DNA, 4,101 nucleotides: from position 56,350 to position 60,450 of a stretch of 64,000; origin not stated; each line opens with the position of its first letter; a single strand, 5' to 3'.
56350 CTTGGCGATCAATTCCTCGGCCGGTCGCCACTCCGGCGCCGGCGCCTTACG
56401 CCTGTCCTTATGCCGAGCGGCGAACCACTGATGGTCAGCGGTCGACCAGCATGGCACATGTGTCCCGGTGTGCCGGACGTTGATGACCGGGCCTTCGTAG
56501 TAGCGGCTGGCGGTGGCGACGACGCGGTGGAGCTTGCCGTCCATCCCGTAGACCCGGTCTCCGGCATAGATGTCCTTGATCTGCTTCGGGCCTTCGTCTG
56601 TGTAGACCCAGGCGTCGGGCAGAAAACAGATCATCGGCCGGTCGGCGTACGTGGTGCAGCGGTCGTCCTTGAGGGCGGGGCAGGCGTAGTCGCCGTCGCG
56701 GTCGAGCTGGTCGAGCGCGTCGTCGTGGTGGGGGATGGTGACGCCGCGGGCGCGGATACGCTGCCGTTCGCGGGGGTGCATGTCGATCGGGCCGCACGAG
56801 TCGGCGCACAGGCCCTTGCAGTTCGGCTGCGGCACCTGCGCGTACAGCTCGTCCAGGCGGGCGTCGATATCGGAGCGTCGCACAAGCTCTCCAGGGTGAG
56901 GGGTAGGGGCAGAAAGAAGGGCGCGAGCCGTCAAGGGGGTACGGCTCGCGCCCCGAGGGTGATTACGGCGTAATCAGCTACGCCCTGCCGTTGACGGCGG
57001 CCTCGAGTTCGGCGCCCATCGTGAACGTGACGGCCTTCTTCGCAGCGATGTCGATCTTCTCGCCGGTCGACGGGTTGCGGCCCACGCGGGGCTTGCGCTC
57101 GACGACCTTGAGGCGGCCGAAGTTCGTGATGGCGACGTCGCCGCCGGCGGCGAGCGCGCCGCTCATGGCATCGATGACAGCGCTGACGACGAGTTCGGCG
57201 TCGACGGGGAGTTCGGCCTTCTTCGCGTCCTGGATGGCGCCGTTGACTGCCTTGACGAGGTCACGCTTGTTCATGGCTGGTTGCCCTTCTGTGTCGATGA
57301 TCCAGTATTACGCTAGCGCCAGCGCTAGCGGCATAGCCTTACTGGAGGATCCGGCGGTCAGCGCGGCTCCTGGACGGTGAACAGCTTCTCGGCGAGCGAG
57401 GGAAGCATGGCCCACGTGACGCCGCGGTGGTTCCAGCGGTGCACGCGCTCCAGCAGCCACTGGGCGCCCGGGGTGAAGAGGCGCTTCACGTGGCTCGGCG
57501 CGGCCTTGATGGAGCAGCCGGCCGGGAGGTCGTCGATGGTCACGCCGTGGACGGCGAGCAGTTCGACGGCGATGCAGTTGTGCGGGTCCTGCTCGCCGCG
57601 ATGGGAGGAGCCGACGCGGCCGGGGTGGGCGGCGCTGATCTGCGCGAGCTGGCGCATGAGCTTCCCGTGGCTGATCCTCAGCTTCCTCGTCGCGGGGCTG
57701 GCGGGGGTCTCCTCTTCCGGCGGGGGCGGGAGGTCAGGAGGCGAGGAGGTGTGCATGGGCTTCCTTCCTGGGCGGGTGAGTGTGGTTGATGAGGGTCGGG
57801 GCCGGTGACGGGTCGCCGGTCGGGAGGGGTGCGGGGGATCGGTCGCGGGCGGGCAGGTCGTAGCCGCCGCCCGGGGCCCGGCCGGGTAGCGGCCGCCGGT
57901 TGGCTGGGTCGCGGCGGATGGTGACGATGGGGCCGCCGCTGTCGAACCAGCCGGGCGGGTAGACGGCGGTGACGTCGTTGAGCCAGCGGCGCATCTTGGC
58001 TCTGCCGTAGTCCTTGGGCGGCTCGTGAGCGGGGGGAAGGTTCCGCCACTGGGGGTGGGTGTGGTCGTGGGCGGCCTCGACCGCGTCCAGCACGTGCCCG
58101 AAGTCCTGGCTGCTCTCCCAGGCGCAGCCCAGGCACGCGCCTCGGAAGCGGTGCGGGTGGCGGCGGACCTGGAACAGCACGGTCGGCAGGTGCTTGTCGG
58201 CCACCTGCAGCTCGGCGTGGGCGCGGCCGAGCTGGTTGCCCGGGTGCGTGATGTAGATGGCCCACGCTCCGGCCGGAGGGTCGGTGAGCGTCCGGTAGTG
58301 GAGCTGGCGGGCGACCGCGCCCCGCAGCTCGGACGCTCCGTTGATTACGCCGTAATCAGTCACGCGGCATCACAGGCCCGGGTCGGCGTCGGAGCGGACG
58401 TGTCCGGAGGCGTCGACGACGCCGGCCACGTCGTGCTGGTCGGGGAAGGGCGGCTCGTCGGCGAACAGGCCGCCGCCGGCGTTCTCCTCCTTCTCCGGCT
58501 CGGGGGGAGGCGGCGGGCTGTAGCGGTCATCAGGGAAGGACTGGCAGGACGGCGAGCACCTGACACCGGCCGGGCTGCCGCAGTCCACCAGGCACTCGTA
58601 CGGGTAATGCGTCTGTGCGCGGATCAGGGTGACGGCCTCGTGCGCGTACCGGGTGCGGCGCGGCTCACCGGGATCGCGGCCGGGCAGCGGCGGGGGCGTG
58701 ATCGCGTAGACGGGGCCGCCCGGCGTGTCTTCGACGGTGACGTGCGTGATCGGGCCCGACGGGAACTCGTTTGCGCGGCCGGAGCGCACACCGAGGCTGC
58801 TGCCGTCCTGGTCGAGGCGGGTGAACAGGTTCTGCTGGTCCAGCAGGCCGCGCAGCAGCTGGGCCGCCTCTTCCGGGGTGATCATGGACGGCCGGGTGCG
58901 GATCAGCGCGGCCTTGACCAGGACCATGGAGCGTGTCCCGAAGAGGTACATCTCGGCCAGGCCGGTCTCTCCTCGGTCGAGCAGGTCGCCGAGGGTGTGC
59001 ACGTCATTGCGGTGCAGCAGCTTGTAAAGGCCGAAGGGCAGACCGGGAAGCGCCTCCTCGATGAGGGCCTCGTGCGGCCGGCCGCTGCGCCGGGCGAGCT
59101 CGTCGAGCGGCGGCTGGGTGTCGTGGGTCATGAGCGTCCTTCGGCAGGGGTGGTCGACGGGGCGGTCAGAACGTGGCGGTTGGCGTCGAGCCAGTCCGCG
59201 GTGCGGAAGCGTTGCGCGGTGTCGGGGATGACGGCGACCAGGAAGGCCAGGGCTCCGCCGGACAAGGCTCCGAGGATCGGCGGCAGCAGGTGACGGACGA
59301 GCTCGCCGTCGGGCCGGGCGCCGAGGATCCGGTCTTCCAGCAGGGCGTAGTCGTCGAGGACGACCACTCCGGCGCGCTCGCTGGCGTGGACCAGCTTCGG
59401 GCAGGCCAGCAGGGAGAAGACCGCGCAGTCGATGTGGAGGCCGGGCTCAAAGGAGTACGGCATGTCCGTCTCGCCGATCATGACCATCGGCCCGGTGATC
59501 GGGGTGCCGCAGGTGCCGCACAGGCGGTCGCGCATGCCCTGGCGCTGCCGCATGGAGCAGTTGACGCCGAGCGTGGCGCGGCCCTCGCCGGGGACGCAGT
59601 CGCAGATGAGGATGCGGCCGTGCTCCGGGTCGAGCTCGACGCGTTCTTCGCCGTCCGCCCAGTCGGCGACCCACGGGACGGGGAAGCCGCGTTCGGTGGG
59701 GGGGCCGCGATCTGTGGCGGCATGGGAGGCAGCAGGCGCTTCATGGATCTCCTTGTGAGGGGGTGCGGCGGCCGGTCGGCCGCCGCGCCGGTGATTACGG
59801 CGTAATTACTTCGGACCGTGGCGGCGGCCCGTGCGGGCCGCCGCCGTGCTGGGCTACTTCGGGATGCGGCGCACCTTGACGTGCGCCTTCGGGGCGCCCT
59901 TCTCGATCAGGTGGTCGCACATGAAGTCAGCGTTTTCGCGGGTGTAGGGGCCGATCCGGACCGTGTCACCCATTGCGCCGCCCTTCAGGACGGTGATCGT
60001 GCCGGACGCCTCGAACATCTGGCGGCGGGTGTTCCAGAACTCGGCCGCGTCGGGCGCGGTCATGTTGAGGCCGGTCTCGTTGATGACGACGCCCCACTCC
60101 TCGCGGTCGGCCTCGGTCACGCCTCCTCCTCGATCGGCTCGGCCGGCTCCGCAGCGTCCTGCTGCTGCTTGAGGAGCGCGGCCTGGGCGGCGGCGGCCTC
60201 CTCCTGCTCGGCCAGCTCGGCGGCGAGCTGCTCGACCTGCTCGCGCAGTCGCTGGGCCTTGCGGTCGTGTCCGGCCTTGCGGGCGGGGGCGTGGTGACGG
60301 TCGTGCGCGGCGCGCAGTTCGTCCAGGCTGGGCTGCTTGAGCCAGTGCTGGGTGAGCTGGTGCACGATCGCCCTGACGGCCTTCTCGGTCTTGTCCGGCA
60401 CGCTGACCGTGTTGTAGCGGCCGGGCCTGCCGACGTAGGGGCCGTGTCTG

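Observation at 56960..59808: Thrice-repeated 17-bp AT-rich palindrome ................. at ~1.4-kb intervals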

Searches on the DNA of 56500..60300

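Call 85: search_rna_families(source=window, start=56500, end=60300, threshold=evalue, max_evalue=1)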
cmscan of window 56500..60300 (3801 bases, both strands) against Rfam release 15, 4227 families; matches with E-value up to 1: 0.
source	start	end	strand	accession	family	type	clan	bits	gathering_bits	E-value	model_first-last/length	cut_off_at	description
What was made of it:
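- On Known RNA families (Rfam 15): No match at E <= 1 in 56500-60300 (call 85).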

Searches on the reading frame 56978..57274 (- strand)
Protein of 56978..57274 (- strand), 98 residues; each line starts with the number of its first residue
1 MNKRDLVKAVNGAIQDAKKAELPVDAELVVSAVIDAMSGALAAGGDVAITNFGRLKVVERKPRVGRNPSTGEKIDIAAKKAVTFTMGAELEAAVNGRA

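Call 10: search_protein_families(library=pfam, proteins=[window:56978-57274:-], max_evalue=0.01)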
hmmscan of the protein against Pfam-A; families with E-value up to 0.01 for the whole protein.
window:56978-57274:- (98 aa): 1 family
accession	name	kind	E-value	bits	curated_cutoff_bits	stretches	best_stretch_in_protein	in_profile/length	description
PF00216.26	Bac_DNA_binding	-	1.1e-24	86.9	22.4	1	1-95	1-90/90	Bacterial DNA-binding protein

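Call 11: search_protein_families(library=phrogs, proteins=[window:56978-57274:-], max_evalue=0.01)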
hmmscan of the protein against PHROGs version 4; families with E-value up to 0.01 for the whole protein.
window:56978-57274:- (98 aa): 2 families
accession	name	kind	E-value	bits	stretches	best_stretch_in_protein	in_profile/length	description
phrog_379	-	DNA, RNA and nucleotide metabolism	1.5e-24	87.1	1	1-97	30-121/138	DNA binding protein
phrog_38608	-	unknown function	4.5e-05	24.2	1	29-88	25-84/248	-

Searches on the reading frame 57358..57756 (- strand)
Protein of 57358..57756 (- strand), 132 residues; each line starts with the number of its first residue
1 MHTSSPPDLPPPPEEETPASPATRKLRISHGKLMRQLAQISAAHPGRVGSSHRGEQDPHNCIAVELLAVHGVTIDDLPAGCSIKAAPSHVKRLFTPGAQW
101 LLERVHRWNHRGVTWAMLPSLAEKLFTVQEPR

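Call 10: search_protein_families(library=pfam, proteins=[window:57358-57756:-], max_evalue=0.01)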
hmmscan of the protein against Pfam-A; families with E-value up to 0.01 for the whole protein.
window:57358-57756:- (132 aa): 0 families

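Call 11: search_protein_families(library=phrogs, proteins=[window:57358-57756:-], max_evalue=0.01)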
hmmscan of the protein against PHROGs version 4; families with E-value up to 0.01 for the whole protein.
window:57358-57756:- (132 aa): 0 families

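Call 98: search_protein_families(library=ncbifam, proteins=[window:57358-57756:-], max_evalue=1)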
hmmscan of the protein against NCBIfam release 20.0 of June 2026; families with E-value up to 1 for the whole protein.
window:57358-57756:- (132 aa): 0 families

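Call 99: search_protein_families(library=pfam, proteins=[window:57358-57756:-], max_evalue=5)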
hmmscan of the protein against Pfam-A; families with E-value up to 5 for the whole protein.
window:57358-57756:- (132 aa): 0 families

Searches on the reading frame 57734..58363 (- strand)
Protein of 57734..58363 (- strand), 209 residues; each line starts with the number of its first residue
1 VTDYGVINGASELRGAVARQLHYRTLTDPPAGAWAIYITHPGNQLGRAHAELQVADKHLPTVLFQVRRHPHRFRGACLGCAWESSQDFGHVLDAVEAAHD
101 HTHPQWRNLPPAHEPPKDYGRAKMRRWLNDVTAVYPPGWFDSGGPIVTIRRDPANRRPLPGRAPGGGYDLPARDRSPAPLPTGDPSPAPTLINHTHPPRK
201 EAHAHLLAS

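Call 10: search_protein_families(library=pfam, proteins=[window:57734-58363:-], max_evalue=0.01)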
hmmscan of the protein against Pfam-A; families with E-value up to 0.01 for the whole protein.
window:57734-58363:- (209 aa): 1 family
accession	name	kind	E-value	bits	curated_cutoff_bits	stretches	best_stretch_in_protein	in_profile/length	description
PF19876.4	DUF6349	-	3.7e-53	180.5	25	1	15-176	1-165/169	Family of unknown function (DUF6349)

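Call 11: search_protein_families(library=phrogs, proteins=[window:57734-58363:-], max_evalue=0.01)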
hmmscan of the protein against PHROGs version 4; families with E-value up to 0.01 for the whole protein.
window:57734-58363:- (209 aa): 0 families

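Call 69: find_related_loci(query=window:57734-58363:-, collection=viral_contigs, flank=5000)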
Query window:57734-58363:- (209 aa) in viral_contigs; peptide patterns used: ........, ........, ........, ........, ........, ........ (x = any residue, [..] = any of these).
No stretch of DNA in the collection matches any of the patterns.
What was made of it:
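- Tried and rejected: None found (call 69).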

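Call 98: search_protein_families(library=ncbifam, proteins=[window:57734-58363:-], max_evalue=1)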
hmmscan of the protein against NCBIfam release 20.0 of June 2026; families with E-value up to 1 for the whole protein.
window:57734-58363:- (209 aa): 0 families

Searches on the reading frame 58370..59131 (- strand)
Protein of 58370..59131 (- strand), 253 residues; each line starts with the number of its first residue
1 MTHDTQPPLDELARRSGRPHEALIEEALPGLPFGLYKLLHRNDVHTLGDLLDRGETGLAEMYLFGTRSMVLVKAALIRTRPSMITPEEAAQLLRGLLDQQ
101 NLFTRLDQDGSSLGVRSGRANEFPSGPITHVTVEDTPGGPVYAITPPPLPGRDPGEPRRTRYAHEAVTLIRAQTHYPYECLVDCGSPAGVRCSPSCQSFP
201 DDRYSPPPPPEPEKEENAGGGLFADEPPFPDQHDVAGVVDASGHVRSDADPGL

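Call 10: search_protein_families(library=pfam, proteins=[window:58370-59131:-], max_evalue=0.01)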
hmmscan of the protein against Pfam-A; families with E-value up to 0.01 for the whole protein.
window:58370-59131:- (253 aa): 0 families

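Call 11: search_protein_families(library=phrogs, proteins=[window:58370-59131:-], max_evalue=0.01)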
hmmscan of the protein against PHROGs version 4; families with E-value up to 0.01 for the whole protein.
window:58370-59131:- (253 aa): 0 families

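Call 77: find_homologous_proteins(query=window:58370-59131:-, max_evalue=0.00001)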
Query window:58370-59131:- (253 aa): 11 proteins with E <= 0.00001 among 2889 candidates.
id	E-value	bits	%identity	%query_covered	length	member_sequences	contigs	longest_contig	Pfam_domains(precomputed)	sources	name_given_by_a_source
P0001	2.0e-168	577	100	100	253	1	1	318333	-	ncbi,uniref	ncbi:hypothetical protein [Nonomuraea maritima]|uniref:hypothetical protein n=1 Tax=Nonomuraea marit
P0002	6.6e-117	408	75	100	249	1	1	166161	-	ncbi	ncbi:hypothetical protein AB0G05_19500 [Nonomuraea wenchangensis]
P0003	1.9e-115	403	74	100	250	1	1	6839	PF03118.22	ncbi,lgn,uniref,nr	ncbi:ribbon-helix-helix domain-containing protein [Nonomuraea aridisoli]|uniref:RNA polymerase alpha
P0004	8.8e-115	401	72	100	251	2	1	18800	-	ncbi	ncbi:hypothetical protein [Nonomuraea angiospora]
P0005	8.7e-93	329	67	88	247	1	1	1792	PF03118.22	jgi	jgi:hypothetical protein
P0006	1.5e-91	325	66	91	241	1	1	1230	PF03118.22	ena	-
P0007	5.7e-86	306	64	90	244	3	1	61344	-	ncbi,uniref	ncbi:hypothetical protein [Nonomuraea sp. NPDC049758]|uniref:hypothetical protein n=1 Tax=Nonomuraea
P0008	1.3e-76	276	60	93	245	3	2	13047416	-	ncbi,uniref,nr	ncbi:unnamed protein product [[Actinomadura] parvosata subsp. kistnae]|uniref:RNA polymerase alpha s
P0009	2.0e-57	213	73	55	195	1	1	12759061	-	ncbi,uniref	ncbi:hypothetical protein [Nonomuraea sp. CA-141351]|uniref:hypothetical protein n=1 Tax=Nonomuraea 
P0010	1.8e-55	206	66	58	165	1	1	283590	-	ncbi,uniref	ncbi:hypothetical protein ABZ815_20670 [Nonomuraea sp. NPDC047529]|uniref:hypothetical protein n=1 T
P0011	2.1e-33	134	58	51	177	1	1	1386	-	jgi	jgi:hypothetical protein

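Call 78: find_encoding_contigs(protein=P0002, flank=10000, max_places=1)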
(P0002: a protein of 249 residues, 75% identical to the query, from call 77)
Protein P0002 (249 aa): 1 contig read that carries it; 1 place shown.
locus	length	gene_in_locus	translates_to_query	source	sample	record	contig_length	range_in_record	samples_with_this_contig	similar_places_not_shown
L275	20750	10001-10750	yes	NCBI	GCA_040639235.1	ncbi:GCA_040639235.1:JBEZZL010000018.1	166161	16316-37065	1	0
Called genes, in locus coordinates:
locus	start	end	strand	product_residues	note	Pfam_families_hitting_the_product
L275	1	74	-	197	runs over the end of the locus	PF00440:TetR_N, PF16859:TetR_C_11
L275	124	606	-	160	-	-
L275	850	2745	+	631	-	PF00239:Resolvase, PF07508:Recombinase (weak), PF13408:Zn_ribbon_recom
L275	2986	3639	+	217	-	-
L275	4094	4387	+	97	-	-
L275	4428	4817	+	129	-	-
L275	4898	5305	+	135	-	-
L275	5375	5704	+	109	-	PF19474:DUF6011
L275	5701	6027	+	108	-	-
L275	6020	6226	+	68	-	-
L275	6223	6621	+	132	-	-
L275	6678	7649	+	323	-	-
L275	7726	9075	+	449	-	-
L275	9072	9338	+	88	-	-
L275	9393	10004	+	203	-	-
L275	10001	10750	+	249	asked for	-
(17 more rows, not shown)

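Call 79: find_encoding_contigs(protein=P0007, flank=10000, max_places=1)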
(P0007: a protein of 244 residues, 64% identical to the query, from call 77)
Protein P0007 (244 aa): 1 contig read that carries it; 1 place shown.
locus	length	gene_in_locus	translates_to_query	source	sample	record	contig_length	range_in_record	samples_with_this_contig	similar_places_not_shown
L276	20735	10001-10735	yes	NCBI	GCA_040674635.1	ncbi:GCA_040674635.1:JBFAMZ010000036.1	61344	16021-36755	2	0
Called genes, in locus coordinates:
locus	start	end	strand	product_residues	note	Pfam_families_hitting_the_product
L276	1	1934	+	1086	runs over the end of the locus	PF00873:ACR_tran, PF03176:MMPL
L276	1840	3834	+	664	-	PF00239:Resolvase, PF07508:Recombinase (weak), PF00392:GntR (faint), PF20024:DUF6432 (faint), PF25213:HVO_A0261_N (faint)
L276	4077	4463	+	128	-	-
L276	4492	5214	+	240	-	-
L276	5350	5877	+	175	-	-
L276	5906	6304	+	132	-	-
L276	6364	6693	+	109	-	PF19474:DUF6011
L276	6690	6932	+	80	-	-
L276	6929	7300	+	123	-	-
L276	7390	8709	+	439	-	-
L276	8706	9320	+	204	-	-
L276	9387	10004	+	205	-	-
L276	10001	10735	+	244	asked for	-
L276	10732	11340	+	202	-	PF19876:DUF6349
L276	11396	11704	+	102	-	-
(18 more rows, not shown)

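Call 80: find_encoding_contigs(protein=P0008, flank=10000, max_places=1)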
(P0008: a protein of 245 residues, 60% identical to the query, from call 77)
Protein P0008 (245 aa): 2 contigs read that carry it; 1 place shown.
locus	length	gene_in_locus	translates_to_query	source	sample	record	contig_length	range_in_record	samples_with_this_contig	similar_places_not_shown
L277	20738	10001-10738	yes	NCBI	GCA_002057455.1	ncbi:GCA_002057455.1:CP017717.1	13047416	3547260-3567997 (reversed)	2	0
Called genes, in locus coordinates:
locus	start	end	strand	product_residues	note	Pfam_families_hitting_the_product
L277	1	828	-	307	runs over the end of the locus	PF01609:DDE_Tnp_1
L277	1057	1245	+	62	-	PF20024:DUF6432 (weak)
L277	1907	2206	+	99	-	-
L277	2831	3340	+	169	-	-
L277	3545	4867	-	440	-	PF13384:HTH_23, PF13518:HTH_28, PF13551:HTH_29, PF13565:HTH_32, PF13384:HTH_23, PF13551:HTH_29, PF13565:HTH_32, PF13358:DDE_3, +9 more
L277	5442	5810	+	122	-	PF02945:Endonuclease_7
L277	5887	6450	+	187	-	-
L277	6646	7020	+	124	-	-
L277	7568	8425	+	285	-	-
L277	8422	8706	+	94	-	-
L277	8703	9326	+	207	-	-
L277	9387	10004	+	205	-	-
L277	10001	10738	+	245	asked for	-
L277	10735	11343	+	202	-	PF19876:DUF6349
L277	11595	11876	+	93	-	PF00216:Bac_DNA_binding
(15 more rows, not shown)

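Call 98: search_protein_families(library=ncbifam, proteins=[window:58370-59131:-], max_evalue=1)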
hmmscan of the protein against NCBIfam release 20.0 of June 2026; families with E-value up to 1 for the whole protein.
window:58370-59131:- (253 aa): 1 family
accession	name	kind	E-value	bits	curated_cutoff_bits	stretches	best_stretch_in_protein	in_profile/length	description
NF003514.0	PRK05182.1-4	equivalog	0.0028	16.3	434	1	36-77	261-302/338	DNA-directed RNA polymerase subunit alpha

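Call 99: search_protein_families(library=pfam, proteins=[window:58370-59131:-], max_evalue=5)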
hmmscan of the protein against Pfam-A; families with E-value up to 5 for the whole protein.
window:58370-59131:- (253 aa): 2 families
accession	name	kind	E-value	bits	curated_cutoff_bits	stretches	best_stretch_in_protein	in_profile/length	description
PF01402.27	RHH_1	-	0.047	14.1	20.5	1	9-28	14-33/39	Ribbon-helix-helix protein, copG family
PF03118.21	RNA_pol_A_CTD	-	0.047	13.9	23.8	1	36-76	25-65/67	Bacterial RNA polymerase, alpha chain C terminal domain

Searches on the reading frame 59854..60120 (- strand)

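Call 10: search_protein_families(library=pfam, proteins=[window:59854-60120:-], max_evalue=0.01)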
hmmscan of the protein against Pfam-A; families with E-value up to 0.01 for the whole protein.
window:59854-60120:- (88 aa): 0 families

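Call 11: search_protein_families(library=phrogs, proteins=[window:59854-60120:-], max_evalue=0.01)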
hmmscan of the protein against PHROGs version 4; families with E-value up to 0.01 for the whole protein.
window:59854-60120:- (88 aa): 0 families

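Call 98: search_protein_families(library=ncbifam, proteins=[window:59854-60120:-], max_evalue=1)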
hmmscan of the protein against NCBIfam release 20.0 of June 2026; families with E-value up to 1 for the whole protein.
window:59854-60120:- (88 aa): 1 family
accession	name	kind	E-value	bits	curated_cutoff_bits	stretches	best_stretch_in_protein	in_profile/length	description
NF003817.0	PRK05408.1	equivalog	0.1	12.4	74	1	11-36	48-73/90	oxidative damage protection protein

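Call 99: search_protein_families(library=pfam, proteins=[window:59854-60120:-], max_evalue=5)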
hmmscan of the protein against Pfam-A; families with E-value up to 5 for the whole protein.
window:59854-60120:- (88 aa): 0 families
